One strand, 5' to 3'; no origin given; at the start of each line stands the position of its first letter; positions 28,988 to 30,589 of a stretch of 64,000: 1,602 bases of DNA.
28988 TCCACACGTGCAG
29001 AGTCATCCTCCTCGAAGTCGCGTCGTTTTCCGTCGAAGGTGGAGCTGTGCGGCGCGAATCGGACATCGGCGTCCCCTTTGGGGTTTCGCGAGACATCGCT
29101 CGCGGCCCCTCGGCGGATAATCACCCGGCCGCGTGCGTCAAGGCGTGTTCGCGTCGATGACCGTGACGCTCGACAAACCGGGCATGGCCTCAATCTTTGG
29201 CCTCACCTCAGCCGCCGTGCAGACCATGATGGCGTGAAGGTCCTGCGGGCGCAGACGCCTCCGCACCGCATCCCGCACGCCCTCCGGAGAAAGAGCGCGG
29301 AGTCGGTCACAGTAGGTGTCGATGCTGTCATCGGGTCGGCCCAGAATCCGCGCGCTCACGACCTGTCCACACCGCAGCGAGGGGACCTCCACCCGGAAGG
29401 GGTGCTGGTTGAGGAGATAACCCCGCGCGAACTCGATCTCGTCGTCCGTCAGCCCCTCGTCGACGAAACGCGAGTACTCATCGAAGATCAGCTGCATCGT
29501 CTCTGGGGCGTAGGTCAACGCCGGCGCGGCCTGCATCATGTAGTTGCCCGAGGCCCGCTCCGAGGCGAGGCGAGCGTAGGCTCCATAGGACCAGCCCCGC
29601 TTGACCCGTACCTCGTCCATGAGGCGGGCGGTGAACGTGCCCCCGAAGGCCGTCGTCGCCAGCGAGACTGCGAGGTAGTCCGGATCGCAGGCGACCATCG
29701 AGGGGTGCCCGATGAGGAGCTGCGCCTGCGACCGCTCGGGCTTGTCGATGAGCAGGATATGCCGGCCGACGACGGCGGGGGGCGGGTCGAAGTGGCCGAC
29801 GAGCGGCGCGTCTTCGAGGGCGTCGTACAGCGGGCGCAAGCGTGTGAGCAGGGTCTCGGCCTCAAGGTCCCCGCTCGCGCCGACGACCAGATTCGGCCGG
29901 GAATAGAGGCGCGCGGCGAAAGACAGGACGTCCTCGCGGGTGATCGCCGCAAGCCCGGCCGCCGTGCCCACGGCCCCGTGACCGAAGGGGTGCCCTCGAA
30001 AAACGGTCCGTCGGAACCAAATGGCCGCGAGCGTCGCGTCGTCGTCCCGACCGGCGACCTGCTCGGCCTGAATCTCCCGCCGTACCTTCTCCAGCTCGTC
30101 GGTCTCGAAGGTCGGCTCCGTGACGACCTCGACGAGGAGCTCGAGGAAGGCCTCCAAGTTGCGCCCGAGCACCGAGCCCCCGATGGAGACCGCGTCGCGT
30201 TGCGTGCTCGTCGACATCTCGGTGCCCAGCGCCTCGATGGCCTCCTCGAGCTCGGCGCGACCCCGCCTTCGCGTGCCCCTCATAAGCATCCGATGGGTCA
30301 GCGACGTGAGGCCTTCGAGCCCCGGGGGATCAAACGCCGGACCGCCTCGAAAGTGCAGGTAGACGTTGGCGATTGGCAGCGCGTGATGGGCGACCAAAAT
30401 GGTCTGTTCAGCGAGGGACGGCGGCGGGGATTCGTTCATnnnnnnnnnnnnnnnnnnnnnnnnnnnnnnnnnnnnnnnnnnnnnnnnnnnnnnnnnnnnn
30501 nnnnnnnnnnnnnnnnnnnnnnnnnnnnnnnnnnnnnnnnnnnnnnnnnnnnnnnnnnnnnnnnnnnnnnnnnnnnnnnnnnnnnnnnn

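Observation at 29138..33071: An orphan T3SS/flagellar-type ATPase is embedded between the two subunit genes of a cytoplasmic M16 peptidase pair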

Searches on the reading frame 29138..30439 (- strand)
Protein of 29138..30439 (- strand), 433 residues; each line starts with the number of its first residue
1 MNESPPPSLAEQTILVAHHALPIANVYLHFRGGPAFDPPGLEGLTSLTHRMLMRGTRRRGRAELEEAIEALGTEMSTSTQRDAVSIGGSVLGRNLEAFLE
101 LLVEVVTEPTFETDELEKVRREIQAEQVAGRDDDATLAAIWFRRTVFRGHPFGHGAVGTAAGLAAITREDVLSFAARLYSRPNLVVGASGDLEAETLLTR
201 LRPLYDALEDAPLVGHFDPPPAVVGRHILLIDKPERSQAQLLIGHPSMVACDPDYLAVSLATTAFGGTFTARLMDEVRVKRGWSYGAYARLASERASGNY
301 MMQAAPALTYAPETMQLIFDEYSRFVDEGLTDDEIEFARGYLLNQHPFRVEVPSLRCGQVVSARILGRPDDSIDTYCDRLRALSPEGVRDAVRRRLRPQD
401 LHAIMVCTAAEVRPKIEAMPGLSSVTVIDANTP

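Call 3: search_protein_families(library=pfam, proteins=[window:29138-30439:-], max_evalue=0.01)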
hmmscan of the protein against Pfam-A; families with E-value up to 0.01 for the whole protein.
window:29138-30439:- (433 aa): 2 families
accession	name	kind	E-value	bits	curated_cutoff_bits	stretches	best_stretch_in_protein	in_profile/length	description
PF05193.26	Peptidase_M16_C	-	3.2e-25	89.5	23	1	166-339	2-178/181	Peptidase M16 inactive domain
PF00675.25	Peptidase_M16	-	4.8e-14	52.9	22.3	1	20-126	9-115/149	Insulinase (Peptidase family M16)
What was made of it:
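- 29138..30439 (-): M16b: inactive subunit of the M16B heterodimer (433 aa, no HxxEH). No signal peptide in this genome. Pfam finds Peptidase_M16 5e-14 plus M16_C 3e-25 (call 3).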

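Call 4: search_protein_families(library=ncbifam, proteins=[window:29138-30439:-], max_evalue=0.01)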
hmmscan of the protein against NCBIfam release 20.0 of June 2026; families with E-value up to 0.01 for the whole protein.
window:29138-30439:- (433 aa): 2 families
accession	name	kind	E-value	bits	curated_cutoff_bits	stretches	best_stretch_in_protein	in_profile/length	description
NF047422.1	YfmF_fam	equivalog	6.2e-13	48.4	285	1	95-388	98-394/412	EF-P 5-aminopentanol modification-associated protein YfmF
NF047421.1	YfmH_fam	equivalog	0.00054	19.3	250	1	94-199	107-212/425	EF-P 5-aminopentanol modification-associated protein YfmH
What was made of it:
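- Closest known: FliI / SctN. Different: Scores fall below the curated subfamily and equivalog cutoffs (call 4).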

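Call 42: search_protein_families(library=padloc, proteins=[window:29138-30439:-], max_evalue=0.001)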
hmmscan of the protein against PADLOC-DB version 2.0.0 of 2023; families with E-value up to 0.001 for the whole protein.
window:29138-30439:- (433 aa): 0 families

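Call 45: find_homologous_proteins(query=window:29138-30439:-, max_evalue=1e-10)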
Query window:29138-30439:- (433 aa): 390 proteins with E <= 1e-10 among 8000 candidates; the best 120 are listed.
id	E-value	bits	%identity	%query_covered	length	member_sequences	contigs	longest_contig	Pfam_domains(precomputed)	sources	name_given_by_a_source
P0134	1.8e-282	955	99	100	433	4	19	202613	PF00675.26,PF05193.27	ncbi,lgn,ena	-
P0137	1.3e-170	586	63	97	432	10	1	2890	PF00675.26,PF05193.27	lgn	-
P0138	1.7e-167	576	64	96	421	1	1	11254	PF00675.26,PF05193.27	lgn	-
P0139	1.3e-163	563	63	96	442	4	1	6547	PF00675.26,PF05193.27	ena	-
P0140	3.3e-162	558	61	96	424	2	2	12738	PF00675.26,PF05193.27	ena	-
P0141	3.6e-158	545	62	96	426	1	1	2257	PF00675.26,PF05193.27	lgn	-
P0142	8.0e-153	528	58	97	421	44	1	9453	PF00675.26,PF05193.27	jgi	jgi:zinc protease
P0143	1.9e-152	526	60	96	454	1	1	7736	PF00675.26,PF05193.27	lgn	-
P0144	4.4e-152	525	57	97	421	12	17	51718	PF00675.26,PF05193.27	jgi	jgi:zinc protease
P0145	1.2e-146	507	57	96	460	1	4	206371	PF00675.26,PF05193.27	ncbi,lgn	-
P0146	2.0e-143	497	59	96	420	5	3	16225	PF00675.26,PF05193.27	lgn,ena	-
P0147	1.6e-142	494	58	96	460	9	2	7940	PF00675.26,PF05193.27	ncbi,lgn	-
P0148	8.2e-140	485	56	97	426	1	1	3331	PF00675.26,PF05193.27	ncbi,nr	ncbi:MAG: insulinase family protein [Myxococcales bacterium]|nr:insulinase family protein [Myxococca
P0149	4.2e-139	482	57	96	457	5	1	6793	PF00675.26,PF05193.27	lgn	-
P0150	5.7e-139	482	55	96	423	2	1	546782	PF00675.26,PF05193.27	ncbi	ncbi:MAG: M16 family metallopeptidase [Bradymonadia bacterium]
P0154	1.9e-135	470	54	97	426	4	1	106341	PF00675.26,PF05193.27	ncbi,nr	ncbi:MAG: insulinase family protein [Myxococcales bacterium]|nr:insulinase family protein [Myxococca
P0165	1.9e-129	451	52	100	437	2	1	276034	PF00675.26,PF05193.27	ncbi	-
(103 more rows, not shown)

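Call 48: find_related_loci(query=A2, collection=genome_contigs, flank=8000)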
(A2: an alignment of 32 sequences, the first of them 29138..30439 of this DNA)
Query A2 (433 aa) in genome_contigs; peptide patterns used: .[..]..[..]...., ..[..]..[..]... (x = any residue, [..] = any of these).
599 stretches matched a pattern (row limit reached: there are more); 561 encode a relative of the query (tblastn E <= 1e-3); the best 80 are kept; 80 distinct loci.
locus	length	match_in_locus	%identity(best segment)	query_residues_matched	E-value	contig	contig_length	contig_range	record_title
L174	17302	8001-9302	62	2-428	4e-176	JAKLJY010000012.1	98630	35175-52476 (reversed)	MAG: Myxococcota bacterium isolate MAG.78 MAG.78-NODE_12_length_98630_cov_6.958550, whole genome shotgun sequence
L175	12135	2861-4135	63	3-428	4e-175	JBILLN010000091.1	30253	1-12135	MAG: Bradymonadia bacterium isolate ME2017-08-05_3300034118_group7_bin165 Rohwer_bin1474_scaffold_469_c1, whole genome s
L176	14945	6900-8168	63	5-428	5e-173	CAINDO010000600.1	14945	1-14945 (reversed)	MAG: uncultured Myxococcales bacterium isolate Loclat_bin-06019 genome assembly, contig: bin-06019:600/667, whole genome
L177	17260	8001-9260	57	14-433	5e-151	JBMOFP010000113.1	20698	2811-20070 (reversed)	MAG: Bradymonadia bacterium isolate Deming_bin.242 contig6549, whole genome shotgun sequence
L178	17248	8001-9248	57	14-427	2e-150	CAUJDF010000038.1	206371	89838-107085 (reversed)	MAG: Myxococcota bacterium isolate KLAP118 genome assembly, contig: KLAP118_597895, whole genome shotgun sequence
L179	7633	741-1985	54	14-427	2e-135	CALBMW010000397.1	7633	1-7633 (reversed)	MAG TPA_asm: uncultured Myxococcales bacterium isolate ERR2206779_bin.31_CONCOCT_v1.1_MAG genome assembly, contig: ERZ89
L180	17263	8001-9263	52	13-431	2e-127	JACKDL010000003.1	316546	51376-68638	MAG: Myxococcales bacterium isolate HK-STAS-MYXO-6 HK-STAS-MYXO-6_3, whole genome shotgun sequence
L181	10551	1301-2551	52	13-427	7e-125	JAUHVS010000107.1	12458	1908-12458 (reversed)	MAG: bacterium isolate 1_bin.25 NODE_2426_length_12458_cov_1.039088, whole genome shotgun sequence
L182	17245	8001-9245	48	14-427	9e-122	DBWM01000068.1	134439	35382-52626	MAG TPA_asm: Myxococcales bacterium UBA1238 UBA1238_contig_15433, whole genome shotgun sequence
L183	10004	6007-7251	50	14-427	6e-120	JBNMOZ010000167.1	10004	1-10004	MAG: Bradymonadia bacterium isolate 3300055292_31 Ga0535668_0010810, whole genome shotgun sequence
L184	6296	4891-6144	42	13-428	7e-96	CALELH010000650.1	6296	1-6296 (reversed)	MAG TPA_asm: uncultured Myxococcales bacterium isolate ERR598995_bin.40_CONCOCT_v1.1_MAG genome assembly, contig: ERZ842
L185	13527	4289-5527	34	10-421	1e-91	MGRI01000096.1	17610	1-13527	MAG: Deltaproteobacteria bacterium RIFCSPHIGHO2_02_FULL_40_11 rifcsphigho2_02_scaffold_6189, whole genome shotgun sequen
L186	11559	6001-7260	33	10-428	1e-90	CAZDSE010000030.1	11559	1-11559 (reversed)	MAG TPA_asm: uncultured bacterium isolate binchicken_co125_1166 genome assembly, contig: NODE_11389_length_11559_cov_3.1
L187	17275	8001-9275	35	8-431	8e-91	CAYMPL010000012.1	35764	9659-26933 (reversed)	MAG TPA_asm: uncultured bacterium isolate binchicken_co248_740 genome assembly, contig: NODE_921_length_35764_cov_6.9687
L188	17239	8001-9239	35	8-419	2e-90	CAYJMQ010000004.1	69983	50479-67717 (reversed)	MAG TPA_asm: uncultured bacterium isolate ERP125453_co1_10 genome assembly, contig: NODE_232_length_69983_cov_6.939409,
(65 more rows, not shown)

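Call 65: search_solved_structures(query=A2, max_evalue=0.001, show_alignments=1)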
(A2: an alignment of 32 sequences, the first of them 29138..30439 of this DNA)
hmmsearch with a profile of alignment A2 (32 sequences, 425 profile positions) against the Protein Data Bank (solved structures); distinct sequences matched with E-value up to 0.001: 72 (the best 60 are shown).
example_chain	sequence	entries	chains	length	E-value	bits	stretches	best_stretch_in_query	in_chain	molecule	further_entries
3amj_B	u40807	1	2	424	1.2e-61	211.9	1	3-405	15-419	zinc peptidase inactive subunit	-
3gwb_A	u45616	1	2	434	2.8e-54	187.6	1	2-398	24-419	Peptidase M16 inactive domain family protein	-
3hdi_A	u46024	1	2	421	2.3e-41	145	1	9-389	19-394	Processing protease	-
5hxk_A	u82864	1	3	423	4.3e-32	114.5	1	4-382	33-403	Zinc-dependent peptidase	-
7v4y_B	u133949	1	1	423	5.8e-31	110.7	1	4-382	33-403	Zinc-dependent peptidase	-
9g9t_D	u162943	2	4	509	1.3e-28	103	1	7-251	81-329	Putative peptidase M16 family protein | Putative peptidase M16 family potein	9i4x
8bep_B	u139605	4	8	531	2.4e-28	102.1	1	14-393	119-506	Probable mitochondrial-processing peptidase subunit beta, mitochondrial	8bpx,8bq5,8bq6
8zno_B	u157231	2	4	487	2.4e-26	95.5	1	14-400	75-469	Mitochondrial-processing peptidase subunit beta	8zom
7tgh_3B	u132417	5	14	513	5.5e-26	94.3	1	11-209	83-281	Peptidase M16 inactive domain protein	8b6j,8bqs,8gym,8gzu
7v4y_A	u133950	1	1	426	6.4e-25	90.8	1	18-382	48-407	Putative zinc protease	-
3eoq_A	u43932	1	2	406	9.4e-25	90.3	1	18-382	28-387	Putative zinc protease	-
9f5x_1M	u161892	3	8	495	1.3e-24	89.9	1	8-397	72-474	MPP-Beta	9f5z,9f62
7jrg_A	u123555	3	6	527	1.4e-24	89.7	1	14-258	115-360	Mitochondrial-processing peptidase subunit beta, mitochondrial isoform X1 | MPP-beta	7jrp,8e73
4nnz_A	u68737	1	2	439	2.2e-24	89.1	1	2-403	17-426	Probable zinc protease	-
3cwb_A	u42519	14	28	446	2.1e-23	85.9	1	7-401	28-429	MITOCHONDRIAL UBIQUINOL-CYTOCHROME-C REDUCTASE COMPLEX CORE PROTEIN I | UBIQUINOL-CYTOCHROME-C REDUCTASE COMPLEX CORE PROTEIN I, MITOCHONDRIAL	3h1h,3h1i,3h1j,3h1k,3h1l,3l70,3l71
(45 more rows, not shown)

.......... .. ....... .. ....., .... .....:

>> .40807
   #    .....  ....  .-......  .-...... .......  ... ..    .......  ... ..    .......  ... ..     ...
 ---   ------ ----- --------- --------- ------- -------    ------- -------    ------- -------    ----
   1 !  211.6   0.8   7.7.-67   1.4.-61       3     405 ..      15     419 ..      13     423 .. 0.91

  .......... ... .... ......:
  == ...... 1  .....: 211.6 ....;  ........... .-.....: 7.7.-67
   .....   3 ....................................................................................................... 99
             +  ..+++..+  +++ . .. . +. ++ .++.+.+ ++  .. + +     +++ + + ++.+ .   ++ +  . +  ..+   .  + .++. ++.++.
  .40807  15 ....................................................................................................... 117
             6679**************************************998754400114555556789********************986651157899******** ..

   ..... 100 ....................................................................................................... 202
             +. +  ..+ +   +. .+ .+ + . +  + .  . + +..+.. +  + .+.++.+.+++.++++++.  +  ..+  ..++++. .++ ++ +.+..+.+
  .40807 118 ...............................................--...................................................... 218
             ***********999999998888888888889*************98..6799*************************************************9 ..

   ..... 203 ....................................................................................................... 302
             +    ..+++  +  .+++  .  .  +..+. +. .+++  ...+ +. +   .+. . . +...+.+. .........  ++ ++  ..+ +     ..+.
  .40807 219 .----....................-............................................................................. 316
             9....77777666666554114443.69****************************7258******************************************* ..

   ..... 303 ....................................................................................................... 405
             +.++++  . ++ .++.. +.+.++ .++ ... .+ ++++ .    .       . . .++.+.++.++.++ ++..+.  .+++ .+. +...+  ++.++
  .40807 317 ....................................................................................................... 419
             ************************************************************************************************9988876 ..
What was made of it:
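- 29138..30439 (-): The clade profile's best PDB match is 3AMJ_B 'zinc peptidase inactive subunit', 1.2e-61 (call 65).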

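Call 72: find_encoding_contigs(protein=P0165, flank=10000, max_places=1)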
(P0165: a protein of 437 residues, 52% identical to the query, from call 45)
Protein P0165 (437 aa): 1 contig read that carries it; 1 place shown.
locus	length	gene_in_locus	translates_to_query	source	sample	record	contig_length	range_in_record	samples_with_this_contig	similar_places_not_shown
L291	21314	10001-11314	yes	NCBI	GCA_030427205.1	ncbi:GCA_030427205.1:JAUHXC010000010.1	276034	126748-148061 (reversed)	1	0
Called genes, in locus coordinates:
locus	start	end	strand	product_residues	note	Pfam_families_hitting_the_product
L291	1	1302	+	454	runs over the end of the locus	-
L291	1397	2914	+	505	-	PF16697:Yop-YscD_cpl, PF00498:FHA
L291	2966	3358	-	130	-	PF00072:Response_reg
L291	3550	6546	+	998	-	PF00595:PDZ, PF13180:PDZ_2 (weak), PF17820:PDZ_6, PF03572:Peptidase_S41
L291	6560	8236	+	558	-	PF12770:CHAT (weak), PF03781:FGE-sulfatase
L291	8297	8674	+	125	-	PF04241:DUF423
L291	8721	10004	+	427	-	PF00675:Peptidase_M16, PF05193:Peptidase_M16_C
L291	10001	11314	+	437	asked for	PF00675:Peptidase_M16, PF05193:Peptidase_M16_C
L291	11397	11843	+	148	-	PF09912:DUF2141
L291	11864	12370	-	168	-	PF01047:MarR (weak), PF09339:HTH_IclR (faint), PF12802:MarR_2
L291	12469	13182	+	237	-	PF14234:DUF4336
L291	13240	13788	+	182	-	PF08719:NADAR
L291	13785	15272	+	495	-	PF09924:LPG_synthase_C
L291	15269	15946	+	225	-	PF22785:Tc-R-P (weak), PF22784:PTP-SAK (weak), PF00782:DSPc (weak)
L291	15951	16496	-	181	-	-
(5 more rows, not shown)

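Call 73: find_encoding_contigs(protein=P0154, flank=10000, max_places=1)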
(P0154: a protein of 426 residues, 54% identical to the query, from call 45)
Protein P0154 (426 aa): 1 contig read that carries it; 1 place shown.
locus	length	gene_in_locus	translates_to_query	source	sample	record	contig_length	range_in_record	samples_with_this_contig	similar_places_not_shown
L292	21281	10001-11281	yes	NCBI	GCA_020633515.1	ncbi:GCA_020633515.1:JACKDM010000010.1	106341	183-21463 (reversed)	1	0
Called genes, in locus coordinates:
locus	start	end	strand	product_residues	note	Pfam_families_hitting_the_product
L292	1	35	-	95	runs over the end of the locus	-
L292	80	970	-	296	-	PF05235:CHAD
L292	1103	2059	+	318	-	PF12706:Lactamase_B_2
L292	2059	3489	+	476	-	PF00069:Pkinase, PF01636:APH (faint), PF07714:PK_Tyr_Ser-Thr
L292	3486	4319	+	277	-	-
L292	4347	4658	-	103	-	-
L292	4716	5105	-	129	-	PF00072:Response_reg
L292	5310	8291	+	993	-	PF00595:PDZ (weak), PF13180:PDZ_2 (faint), PF17820:PDZ_6 (faint), PF03572:Peptidase_S41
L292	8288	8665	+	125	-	PF04241:DUF423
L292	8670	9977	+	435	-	PF00675:Peptidase_M16, PF05193:Peptidase_M16_C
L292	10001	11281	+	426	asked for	PF00675:Peptidase_M16, PF05193:Peptidase_M16_C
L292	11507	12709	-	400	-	-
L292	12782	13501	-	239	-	PF13487:HD_5, PF01966:HD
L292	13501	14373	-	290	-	PF01066:CDP-OH_P_transf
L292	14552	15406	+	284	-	-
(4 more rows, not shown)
